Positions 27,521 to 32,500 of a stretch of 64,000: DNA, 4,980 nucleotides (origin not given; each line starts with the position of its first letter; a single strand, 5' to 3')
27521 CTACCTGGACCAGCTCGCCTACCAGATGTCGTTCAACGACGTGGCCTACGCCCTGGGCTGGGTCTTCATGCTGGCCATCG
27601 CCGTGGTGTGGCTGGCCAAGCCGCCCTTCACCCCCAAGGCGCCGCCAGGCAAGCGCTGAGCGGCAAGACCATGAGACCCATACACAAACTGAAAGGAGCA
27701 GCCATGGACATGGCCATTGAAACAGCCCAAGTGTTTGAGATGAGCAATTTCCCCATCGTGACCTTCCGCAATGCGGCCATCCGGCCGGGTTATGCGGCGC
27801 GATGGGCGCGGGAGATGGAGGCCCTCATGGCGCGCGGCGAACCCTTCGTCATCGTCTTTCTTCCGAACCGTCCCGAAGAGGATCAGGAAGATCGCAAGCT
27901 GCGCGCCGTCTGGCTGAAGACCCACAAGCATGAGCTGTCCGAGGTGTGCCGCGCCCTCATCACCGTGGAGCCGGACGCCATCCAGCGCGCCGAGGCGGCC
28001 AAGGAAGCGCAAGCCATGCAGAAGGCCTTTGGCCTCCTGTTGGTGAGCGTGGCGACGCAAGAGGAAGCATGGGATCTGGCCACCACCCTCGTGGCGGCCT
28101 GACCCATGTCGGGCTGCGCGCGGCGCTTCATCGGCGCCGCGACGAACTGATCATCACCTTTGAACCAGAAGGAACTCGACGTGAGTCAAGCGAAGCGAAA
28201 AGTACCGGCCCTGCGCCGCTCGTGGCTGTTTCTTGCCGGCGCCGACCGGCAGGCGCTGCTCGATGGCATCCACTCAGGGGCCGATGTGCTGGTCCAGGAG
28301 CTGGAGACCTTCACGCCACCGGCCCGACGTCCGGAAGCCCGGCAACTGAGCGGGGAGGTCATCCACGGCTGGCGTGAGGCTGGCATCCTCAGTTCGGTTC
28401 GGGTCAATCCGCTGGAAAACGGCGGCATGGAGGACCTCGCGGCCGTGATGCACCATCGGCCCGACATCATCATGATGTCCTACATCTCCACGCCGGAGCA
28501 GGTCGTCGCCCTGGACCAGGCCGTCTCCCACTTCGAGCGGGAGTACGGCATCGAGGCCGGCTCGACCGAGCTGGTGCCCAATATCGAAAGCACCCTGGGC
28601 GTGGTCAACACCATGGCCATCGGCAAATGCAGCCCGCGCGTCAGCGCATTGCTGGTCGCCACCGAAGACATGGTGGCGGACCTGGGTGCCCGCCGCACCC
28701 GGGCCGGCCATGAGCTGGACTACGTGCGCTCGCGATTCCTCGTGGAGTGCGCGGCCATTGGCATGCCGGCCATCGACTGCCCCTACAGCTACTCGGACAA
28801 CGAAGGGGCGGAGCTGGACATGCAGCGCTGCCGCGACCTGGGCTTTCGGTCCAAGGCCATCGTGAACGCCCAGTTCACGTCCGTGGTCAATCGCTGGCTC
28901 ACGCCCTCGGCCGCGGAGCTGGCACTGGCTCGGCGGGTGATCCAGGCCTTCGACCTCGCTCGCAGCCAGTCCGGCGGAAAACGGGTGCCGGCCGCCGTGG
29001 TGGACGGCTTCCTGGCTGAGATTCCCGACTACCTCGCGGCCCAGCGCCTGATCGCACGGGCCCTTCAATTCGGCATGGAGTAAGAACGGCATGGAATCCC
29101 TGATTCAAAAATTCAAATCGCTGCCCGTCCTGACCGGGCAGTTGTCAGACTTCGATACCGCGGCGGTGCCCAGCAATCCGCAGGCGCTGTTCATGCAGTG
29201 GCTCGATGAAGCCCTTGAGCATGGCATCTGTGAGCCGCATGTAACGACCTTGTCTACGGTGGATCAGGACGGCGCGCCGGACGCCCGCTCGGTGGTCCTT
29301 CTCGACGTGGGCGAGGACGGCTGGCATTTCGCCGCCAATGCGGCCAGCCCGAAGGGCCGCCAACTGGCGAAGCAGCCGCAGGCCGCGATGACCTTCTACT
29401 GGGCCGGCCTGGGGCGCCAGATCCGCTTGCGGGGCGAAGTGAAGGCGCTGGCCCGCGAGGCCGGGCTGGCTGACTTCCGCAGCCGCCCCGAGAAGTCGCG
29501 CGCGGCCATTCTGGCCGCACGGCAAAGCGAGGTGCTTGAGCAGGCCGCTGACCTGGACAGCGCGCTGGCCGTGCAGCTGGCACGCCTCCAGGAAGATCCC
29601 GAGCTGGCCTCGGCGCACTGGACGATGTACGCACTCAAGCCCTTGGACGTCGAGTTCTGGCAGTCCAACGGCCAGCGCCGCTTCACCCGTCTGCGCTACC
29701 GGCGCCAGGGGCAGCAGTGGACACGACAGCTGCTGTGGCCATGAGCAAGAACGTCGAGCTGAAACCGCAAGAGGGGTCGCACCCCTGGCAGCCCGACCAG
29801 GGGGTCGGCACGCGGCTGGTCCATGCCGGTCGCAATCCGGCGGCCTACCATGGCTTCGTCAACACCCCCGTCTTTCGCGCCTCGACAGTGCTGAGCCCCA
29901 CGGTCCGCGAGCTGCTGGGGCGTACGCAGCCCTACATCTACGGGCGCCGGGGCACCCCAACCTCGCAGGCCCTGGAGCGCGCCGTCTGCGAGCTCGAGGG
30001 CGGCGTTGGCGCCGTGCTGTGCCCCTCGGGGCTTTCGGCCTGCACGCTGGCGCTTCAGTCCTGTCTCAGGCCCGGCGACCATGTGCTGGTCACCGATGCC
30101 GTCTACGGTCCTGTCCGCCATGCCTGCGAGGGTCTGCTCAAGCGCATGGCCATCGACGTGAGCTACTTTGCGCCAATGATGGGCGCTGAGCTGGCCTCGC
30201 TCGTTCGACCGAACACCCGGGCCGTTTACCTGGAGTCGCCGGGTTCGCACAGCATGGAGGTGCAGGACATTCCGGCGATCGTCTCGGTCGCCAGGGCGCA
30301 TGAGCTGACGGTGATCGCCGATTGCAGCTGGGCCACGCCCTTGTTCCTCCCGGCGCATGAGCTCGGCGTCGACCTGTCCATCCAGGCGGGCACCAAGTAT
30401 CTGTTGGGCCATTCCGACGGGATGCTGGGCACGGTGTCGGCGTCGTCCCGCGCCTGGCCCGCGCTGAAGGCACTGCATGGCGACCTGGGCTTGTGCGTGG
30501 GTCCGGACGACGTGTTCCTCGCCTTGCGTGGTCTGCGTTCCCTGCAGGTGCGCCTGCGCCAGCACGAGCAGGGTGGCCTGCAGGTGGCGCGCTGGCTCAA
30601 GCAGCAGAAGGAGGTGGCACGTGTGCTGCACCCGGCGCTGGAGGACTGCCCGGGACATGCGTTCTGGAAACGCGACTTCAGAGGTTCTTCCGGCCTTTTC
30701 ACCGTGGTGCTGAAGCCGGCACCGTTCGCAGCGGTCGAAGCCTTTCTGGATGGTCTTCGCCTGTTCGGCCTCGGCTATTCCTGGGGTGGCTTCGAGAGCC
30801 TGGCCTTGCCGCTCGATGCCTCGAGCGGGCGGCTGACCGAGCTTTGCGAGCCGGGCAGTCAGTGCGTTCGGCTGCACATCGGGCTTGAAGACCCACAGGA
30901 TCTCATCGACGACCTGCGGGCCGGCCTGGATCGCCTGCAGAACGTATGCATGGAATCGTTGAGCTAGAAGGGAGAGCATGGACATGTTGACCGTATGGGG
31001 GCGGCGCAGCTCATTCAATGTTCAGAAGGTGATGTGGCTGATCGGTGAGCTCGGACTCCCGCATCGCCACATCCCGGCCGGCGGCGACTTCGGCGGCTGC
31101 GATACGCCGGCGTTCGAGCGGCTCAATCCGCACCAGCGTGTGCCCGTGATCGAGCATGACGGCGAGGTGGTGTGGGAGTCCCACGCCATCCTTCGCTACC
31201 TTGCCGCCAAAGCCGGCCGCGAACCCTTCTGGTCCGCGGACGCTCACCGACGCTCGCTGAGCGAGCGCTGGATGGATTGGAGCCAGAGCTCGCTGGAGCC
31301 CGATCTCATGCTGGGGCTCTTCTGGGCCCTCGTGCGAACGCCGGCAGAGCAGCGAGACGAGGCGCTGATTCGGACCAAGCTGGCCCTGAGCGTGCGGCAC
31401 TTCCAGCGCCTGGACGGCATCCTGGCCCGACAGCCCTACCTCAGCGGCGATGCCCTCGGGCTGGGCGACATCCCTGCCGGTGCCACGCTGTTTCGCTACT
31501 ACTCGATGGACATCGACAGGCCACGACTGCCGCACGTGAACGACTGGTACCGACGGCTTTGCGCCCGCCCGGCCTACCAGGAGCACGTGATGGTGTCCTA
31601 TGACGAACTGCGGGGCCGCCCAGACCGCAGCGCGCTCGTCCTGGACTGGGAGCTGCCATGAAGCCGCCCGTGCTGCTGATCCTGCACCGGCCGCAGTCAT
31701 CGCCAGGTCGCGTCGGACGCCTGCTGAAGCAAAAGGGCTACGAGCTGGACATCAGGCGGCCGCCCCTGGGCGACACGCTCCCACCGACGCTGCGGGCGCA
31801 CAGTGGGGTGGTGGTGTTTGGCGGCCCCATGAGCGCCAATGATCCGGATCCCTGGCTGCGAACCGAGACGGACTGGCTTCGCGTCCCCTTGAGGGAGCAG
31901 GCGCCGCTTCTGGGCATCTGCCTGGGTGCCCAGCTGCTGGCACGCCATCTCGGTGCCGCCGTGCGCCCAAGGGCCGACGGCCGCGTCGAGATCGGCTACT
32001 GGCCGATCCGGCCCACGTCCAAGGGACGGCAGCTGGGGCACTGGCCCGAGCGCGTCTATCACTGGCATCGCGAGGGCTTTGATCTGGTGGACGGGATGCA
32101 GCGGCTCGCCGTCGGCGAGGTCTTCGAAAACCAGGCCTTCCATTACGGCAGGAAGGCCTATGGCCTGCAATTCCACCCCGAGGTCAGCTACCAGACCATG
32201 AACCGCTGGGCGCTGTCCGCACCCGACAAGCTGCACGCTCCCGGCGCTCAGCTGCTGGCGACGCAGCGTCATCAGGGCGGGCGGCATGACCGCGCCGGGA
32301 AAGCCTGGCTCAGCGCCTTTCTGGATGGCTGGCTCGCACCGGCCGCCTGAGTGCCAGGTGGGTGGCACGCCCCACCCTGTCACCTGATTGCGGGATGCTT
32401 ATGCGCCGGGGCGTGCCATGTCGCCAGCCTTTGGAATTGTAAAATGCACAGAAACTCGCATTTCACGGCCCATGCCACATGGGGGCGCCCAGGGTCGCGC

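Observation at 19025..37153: Putative sulfur-tropone/tropolone biosynthetic gene cluster with an unfamiliar gene set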

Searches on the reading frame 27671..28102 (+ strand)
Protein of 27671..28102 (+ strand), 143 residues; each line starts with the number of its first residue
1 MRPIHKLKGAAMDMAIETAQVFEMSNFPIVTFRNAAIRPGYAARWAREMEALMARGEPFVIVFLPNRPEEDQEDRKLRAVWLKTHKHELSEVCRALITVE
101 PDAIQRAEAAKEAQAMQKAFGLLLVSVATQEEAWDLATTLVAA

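Call 43: find_homologous_proteins(query=window:27671-28102:+, max_evalue=0.00001)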
Query window:27671-28102:+ (143 aa): 14 proteins with E <= 0.00001 among 50 candidates.
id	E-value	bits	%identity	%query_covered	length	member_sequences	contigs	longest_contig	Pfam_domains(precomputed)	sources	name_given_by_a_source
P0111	1.2e-78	279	100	92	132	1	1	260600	-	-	-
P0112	6.9e-63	228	81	92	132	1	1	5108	-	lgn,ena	-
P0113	1.1e-60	221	80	92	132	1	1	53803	-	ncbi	-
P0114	5.3e-57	209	79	92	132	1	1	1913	-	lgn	-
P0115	2.3e-55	204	76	92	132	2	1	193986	-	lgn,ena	-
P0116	3.1e-54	200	75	92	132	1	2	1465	-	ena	-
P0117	2.8e-53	197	74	92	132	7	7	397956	-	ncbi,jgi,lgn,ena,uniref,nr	ncbi:hypothetical protein [Pelomonas sp. BJYL3]|uniref:hypothetical protein n=1 Tax=Pelomonas sp. BJ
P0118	1.3e-52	195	73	92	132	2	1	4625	-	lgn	-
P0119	8.8e-52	192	71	92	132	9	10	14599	-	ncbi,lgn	-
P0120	1.7e-51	191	71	92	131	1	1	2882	-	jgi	-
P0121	2.3e-51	191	71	92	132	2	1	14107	-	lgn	-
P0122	2.0e-50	188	70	92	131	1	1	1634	-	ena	-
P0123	4.4e-50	187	69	92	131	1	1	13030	-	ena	-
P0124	2.6e-24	103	45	85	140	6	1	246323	-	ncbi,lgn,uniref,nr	ncbi:hypothetical protein QCE63_34600 [Caballeronia sp. LZ065]|uniref:hypothetical protein n=1 Tax=C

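Call 50: search_solved_structures(query=window:27671-28102:+, max_evalue=1)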
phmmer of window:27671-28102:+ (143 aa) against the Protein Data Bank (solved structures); distinct sequences matched with E-value up to 1: 2.
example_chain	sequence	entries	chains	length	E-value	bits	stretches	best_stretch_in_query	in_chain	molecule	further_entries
9ouh_A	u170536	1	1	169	0.49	13.5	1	49-129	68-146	Isoform 2B of GTPase KRas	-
5n1t_A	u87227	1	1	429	0.82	12.8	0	14-56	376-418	flavin-binding subunit of sulfide dehydrogenase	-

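Call 59: predict_structure(alignment_id=A1)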
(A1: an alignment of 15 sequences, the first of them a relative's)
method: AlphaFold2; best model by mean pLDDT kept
length: 132 residues; sequences in the alignment: 15
mean_pLDDT: 89.7   pTM: 0.83
mean pLDDT of the five models: 89.7, 89.5, 88.4, 88.4, 88.2
residues with pLDDT >= 90: 97; 70-90: 27; 50-70: 3; < 50: 5
segments of 3 or more residues with pLDDT < 50: 1-3
pLDDT, mean of each block of 10 residues (from residue 1): 58 94 89 93 94 92 92 92 96 92 86 94 96 83
secondary structure, 60 per line:
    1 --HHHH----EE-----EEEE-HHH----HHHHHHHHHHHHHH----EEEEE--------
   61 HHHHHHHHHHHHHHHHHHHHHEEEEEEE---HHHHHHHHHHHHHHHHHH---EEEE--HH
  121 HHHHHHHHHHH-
elements in order: H3-6 E18-21 H30-43 E48-52 H61-81 E82-88 H92-109 E113-116 H119-131

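Call 63: fold_search(model_id=the predicted structure, library=pdb)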
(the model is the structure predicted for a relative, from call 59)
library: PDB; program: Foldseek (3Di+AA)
matches with E <= 10: 864; with E <= 0.001: 0
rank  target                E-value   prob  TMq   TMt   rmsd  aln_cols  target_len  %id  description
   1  7z6h_E                7.3e-02  0.72  0.44  0.21   7.8       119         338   10  Structure of DNA-bound human RAD17-RFC clamp loader and 9-1-1 checkpoint clamp (released 2022-05-04)
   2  6w32_A                1.0e-01  0.75  0.48  0.27   5.6       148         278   10  Crystal structure of Sfh5 (released 2020-11-25)
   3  1olm_C                1.4e-01  0.75  0.50  0.21   5.4       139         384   10  Supernatant Protein Factor in Complex with RRR-alpha-Tocopherylquinone: A Link between Oxidized Vitamin E and Choleste (released 2004-08-12)
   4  7b0u_0                1.6e-01  0.84  0.53  0.30   5.2       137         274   11  Stressosome complex from Listeria innocua (released 2021-12-01)
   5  7y11_A                1.7e-01  0.66  0.50  0.27   6.2       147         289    9  Crystal structure of AtSFH5-Sec14 in complex with egg PA (released 2023-04-19)
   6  7zgf_A                2.2e-01  0.21  0.25  0.11  11.5        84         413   15  Crystal Structure of Amycolatopsis jejuensis Multiple Inositol Polyphosphate Phosphatase, apo-protein (released 2022-05-18)
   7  6w32_C                2.4e-01  0.69  0.52  0.28   5.3       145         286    8  Crystal structure of Sfh5 (released 2020-11-25)
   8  9peo_E                2.7e-01  0.51  0.43  0.20   9.0       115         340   10  Structure of the S. cerevisiae clamp loader Replication Factor C (RFC) with mixed nucleotide occupancy (released 2025-11-12)
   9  7zgf_B                2.7e-01  0.20  0.25  0.11  11.5        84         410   15  Crystal Structure of Amycolatopsis jejuensis Multiple Inositol Polyphosphate Phosphatase, apo-protein (released 2022-05-18)
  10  1o6u_A                3.3e-01  0.51  0.48  0.20   5.5       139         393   10  The Crystal Structure of Human Supernatant Protein Factor (released 2003-10-17)
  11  7y11_B                3.5e-01  0.57  0.52  0.29   6.0       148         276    9  Crystal structure of AtSFH5-Sec14 in complex with egg PA (released 2023-04-19)
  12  4tlg_B                3.5e-01  0.41  0.43  0.19   6.3       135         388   10  Crystal structure of SEC14-like protein 4 (SEC14L4) (released 2014-07-02)
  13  7v2b_A                3.5e-01  0.21  0.34  0.15   5.4        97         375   15  Crystal Structure of VpsR display novel dimeric architecture and c-di-GMP binding: mechanistic implications in oligome (released 2022-04-06)
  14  4l6w_A                3.7e-01  0.13  0.25  0.11   5.5        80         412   18  Carboxyltransferase subunit (AccD6) of Mycobacterium tuberculosis acetyl-CoA carboxylase (released 2013-07-03)
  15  6hxi_A                4.0e-01  0.60  0.41  0.17   5.0        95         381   14  Structure of ATP citrate lyase from Methanothrix soehngenii in complex with citrate and coenzyme A (released 2019-04-10)
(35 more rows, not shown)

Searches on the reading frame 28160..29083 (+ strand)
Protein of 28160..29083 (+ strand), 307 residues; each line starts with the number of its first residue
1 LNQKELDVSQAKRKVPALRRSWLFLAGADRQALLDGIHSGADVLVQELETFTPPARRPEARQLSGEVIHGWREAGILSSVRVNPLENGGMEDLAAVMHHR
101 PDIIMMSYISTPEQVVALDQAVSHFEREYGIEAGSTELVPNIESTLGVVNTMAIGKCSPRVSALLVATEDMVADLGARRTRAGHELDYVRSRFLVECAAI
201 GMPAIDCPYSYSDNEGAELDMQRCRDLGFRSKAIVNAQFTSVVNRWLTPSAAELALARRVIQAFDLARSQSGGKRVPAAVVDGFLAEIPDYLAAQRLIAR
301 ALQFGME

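Call 5: search_protein_families(library=pfam, proteins=[window:28160-29083:+])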
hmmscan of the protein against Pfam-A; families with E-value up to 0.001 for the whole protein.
window:28160-29083:+ (307 aa): 1 family
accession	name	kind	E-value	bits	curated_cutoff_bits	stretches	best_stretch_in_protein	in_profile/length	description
PF03328.21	HpcH_HpaI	-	5.6e-29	101.5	25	1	20-237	1-221/221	HpcH/HpaI aldolase/citrate lyase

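Call 7: search_protein_families(library=ncbifam, proteins=[window:28160-29083:+], max_evalue=0.00001)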
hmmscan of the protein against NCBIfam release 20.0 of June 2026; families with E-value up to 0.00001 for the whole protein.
window:28160-29083:+ (307 aa): 3 families
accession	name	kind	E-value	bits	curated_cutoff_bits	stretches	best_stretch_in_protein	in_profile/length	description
TIGR01588.1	citE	equivalog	1.7e-41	142.2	443.4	1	18-298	2-280/288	citrate (pro-3S)-lyase subunit beta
NF038242.1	RipC_Ccl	equivalog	4.3e-33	115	375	1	20-263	2-240/268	itaconate degradation C-C-lyase RipC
NF041626.1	malyCoAlyase_Halo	equivalog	9.7e-06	24.7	500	0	97-273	100-289/340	L-malyl-CoA/beta-methylmalyl-CoA lyase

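Call 47: search_solved_structures(query=window:28160-29083:+, max_evalue=1e-8)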
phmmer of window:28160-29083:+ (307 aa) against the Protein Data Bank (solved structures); distinct sequences matched with E-value up to 1e-8: 5.
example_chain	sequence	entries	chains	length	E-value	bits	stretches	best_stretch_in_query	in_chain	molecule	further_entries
3qll_A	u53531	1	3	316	2.5e-24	89.5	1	19-263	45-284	Citrate lyase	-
5ugr_A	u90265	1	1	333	5.4e-22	81.9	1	175-304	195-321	Malyl-CoA lyase/beta-methylmalyl-CoA lyase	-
4l9y_A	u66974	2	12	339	2e-16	63.6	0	20-184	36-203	Malyl-CoA lyase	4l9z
5vxc_A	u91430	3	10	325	1.8e-13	53.9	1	18-296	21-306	Citrate lyase subunit beta-like protein, mitochondrial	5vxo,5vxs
1sgj_A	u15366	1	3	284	7.8e-12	48.5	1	15-271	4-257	citrate lyase, beta subunit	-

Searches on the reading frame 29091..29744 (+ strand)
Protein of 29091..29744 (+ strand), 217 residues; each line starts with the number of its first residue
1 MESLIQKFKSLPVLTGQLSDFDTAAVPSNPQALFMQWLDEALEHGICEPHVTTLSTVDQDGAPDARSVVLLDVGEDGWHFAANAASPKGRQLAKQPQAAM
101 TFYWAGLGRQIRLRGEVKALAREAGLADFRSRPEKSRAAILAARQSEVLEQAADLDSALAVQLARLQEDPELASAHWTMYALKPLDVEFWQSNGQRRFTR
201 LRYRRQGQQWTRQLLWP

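Call 5: search_protein_families(library=pfam, proteins=[window:29091-29744:+])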
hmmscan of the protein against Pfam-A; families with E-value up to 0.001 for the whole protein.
window:29091-29744:+ (217 aa): 3 families
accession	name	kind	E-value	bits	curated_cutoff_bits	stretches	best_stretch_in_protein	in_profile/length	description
PF01243.27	PNPOx_N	-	5.4e-16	59.5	28.1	1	38-148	1-102/120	Pyridoxamine 5'-phosphate oxidase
PF10590.14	PNP_phzG_C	-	3.6e-10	40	27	1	177-217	1-42/42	Pyridoxine 5'-phosphate oxidase C-terminal dimerisation region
PF12766.13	Pyridox_oxase_2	-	3.7e-08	34.3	26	1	37-119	7-98/100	Pyridoxamine 5'-phosphate oxidase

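Call 7: search_protein_families(library=ncbifam, proteins=[window:29091-29744:+], max_evalue=0.00001)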
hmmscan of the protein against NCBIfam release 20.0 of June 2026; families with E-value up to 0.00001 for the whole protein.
window:29091-29744:+ (217 aa): 5 families
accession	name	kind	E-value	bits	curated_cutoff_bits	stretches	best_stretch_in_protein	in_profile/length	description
NF004231.0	PRK05679.1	subfamily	8.8e-49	165.8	129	1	19-217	15-213/213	pyridoxal 5'-phosphate synthase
TIGR00558.3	pdxH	equivalog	2.3e-45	154.5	180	1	30-217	2-190/190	pyridoxamine 5'-phosphate oxidase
NF038138.1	phena_PhzG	equivalog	3.2e-43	147.9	270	1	20-217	12-206/206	phenazine biosynthesis FMN-dependent oxidase PhzG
TIGR04026.2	PPOX_FMN_cyano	equivalog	6.1e-10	39.3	220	1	52-215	24-189/191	Npun_F5749 family FMN-dependent PPOX-type flavoprotein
TIGR03618.1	Rv1155_F420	subfamily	9.2e-06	25.9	79.05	0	48-129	7-90/127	TIGR03618 family F420-dependent PPOX class oxidoreductase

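Call 49: search_solved_structures(query=window:29091-29744:+, max_evalue=1e-10)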
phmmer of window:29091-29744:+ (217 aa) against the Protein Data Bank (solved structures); distinct sequences matched with E-value up to 1e-10: 15.
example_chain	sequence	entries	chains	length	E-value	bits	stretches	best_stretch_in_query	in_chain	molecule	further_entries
1t9m_A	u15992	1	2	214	4.1e-30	108.2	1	23-217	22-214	probable pyridoxamine 5'-phosphate oxidase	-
6h00_A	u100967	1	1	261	6.3e-28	101.1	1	25-205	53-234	Pyridoxine-5'-phosphate oxidase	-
1nrg_A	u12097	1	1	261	8.7e-28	100.6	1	25-205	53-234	pyridoxine 5'-phosphate oxidase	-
8qyt_A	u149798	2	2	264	9e-28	100.6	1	25-205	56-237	Pyridoxine-5'-phosphate oxidase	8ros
31de_A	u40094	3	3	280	1.1e-27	100.3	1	25-205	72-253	Pyridoxine-5'-phosphate oxidase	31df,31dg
8qyw_A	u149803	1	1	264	4.2e-27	98.4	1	25-205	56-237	Pyridoxine-5'-phosphate oxidase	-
3hy8_A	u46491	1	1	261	8.6e-27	97.4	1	25-205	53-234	Pyridoxine-5'-phosphate oxidase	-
1ty9_A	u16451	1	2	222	9.2e-25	90.8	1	22-215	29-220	Phenazine biosynthesis protein phzG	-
4hms_A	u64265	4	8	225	9.7e-25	90.7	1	22-215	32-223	Phenazine biosynthesis protein phzG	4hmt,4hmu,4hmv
2a2j_A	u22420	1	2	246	2.1e-23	86.3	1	31-204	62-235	Pyridoxamine 5'-phosphate oxidase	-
1dnl_A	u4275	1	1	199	4.3e-23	85.3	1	26-214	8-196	PYRIDOXINE 5'-PHOSPHATE OXIDASE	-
1g76_A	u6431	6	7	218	5.2e-23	85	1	26-214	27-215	PYRIDOXINE 5`-PHOSPHATE OXIDASE | PYRIDOXINE 5'-PHOSPHATE OXIDASE | Pyridoxamine 5'-phosphate oxidase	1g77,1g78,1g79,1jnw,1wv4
6ylz_AAA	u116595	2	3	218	1.8e-22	83.3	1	26-214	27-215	Pyridoxine/pyridoxamine 5'-phosphate oxidase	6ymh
1ci0_A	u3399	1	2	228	3.5e-21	79.1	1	26-208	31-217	PROTEIN (PNP OXIDASE)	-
4hmw_A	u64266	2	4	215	4.4e-18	68.9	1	25-215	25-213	Pyridoxamine 5'-phosphate oxidase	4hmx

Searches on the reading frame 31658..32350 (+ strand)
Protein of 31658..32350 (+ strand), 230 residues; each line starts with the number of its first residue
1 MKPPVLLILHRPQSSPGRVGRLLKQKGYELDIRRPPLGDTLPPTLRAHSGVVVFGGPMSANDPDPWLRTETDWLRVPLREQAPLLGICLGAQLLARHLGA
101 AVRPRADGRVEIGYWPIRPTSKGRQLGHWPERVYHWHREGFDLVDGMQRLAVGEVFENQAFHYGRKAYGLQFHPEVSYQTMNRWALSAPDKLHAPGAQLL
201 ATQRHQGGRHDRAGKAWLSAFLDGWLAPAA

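Call 6: search_protein_families(library=pfam, proteins=[window:31658-32350:+])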
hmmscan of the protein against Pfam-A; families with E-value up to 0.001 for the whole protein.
window:31658-32350:+ (230 aa): 1 family
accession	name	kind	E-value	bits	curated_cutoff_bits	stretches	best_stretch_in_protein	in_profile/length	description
PF00117.34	GATase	-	1.7e-15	57.6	22.8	1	46-181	41-178/190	Glutamine amidotransferase class-I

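Call 7: search_protein_families(library=ncbifam, proteins=[window:31658-32350:+], max_evalue=0.00001)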
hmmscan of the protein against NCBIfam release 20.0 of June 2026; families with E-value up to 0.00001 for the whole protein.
window:31658-32350:+ (230 aa): 9 families
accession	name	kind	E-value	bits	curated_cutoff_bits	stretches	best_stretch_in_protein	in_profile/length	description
NF005072.0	PRK06490.1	equivalog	2e-102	341.4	339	1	2-228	13-239/251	glutamine amidotransferase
NF005458.0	PRK07053.1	equivalog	1.7e-42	145.4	250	1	6-226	6-229/234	glutamine amidotransferase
NF006562.0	PRK09065.1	equivalog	9e-22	77.8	205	1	34-202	44-216/242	glutamine amidotransferase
NF006098.0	PRK08250.1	equivalog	5.2e-19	68.7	301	1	6-183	4-189/239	glutamine amidotransferase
NF001975.0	PRK00758.1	equivalog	3.1e-13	49.7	198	1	43-179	38-168/185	GMP synthase subunit A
NF005743.0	PRK07567.1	equivalog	1.3e-11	44.3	264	1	44-182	48-198/245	glutamine amidotransferase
TIGR00888.1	guaA_Nterm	equivalog_domain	1.3e-11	44.2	172.15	1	48-179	42-170/188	glutamine-hydrolyzing GMP synthase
NF000848.1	PRK00074.1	equivalog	8.5e-11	41.1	400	1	48-179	42-173/512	glutamine-hydrolyzing GMP synthase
NF004212.0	PRK05665.1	equivalog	1.7e-06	28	309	1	48-114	58-123/241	amidotransferase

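Call 46: search_solved_structures(query=window:31658-32350:+, max_evalue=0.00001)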
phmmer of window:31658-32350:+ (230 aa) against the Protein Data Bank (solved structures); distinct sequences matched with E-value up to 0.00001: 15.
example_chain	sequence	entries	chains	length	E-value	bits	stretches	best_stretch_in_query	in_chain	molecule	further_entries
1o1y_A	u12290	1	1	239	1.7e-30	109.2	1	5-194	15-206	conserved hypothetical protein TM1158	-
9xfs_A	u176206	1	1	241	4e-26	94.9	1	14-195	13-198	Glutamine amidotransferase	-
3m3p_A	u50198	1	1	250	4.6e-25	91.4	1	3-196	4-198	Glutamine amido transferase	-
7d54_A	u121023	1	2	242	2.5e-11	46.4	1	34-186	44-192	Glutamine amidotransferase class-I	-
3l7n_A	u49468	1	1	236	2.1e-09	40.1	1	7-179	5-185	Putative uncharacterized protein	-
2a9v_A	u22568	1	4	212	7e-08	35.1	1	80-180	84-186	GMP synthase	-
2ywb_A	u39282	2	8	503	2.4e-07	33.3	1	49-180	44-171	GMP synthase [glutamine-hydrolyzing]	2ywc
5tw7_A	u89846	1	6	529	2.6e-07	33.3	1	49-186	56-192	GMP synthase [glutamine-hydrolyzing]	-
7d96_A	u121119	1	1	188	3e-07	33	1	67-179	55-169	GMP synthase [glutamine-hydrolyzing] subunit A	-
7yc6_A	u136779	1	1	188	3.2e-07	32.9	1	67-179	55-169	GMP synthase [glutamine-hydrolyzing] subunit A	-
2lxn_A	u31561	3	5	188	3.2e-07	32.9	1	67-179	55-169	GMP synthase [glutamine-hydrolyzing] subunit A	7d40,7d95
8gr1_A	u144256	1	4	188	4.1e-07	32.6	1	67-179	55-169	GMP synthase [glutamine-hydrolyzing] subunit A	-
7d97_A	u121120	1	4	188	4.4e-07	32.5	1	67-179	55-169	GMP synthase [glutamine-hydrolyzing] subunit A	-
8gr3_A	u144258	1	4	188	1.1e-06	31.2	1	67-179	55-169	GMP synthase [glutamine-hydrolyzing] subunit A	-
1wl8_A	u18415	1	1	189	6.2e-06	28.7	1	50-180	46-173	GMP synthase [glutamine-hydrolyzing] subunit A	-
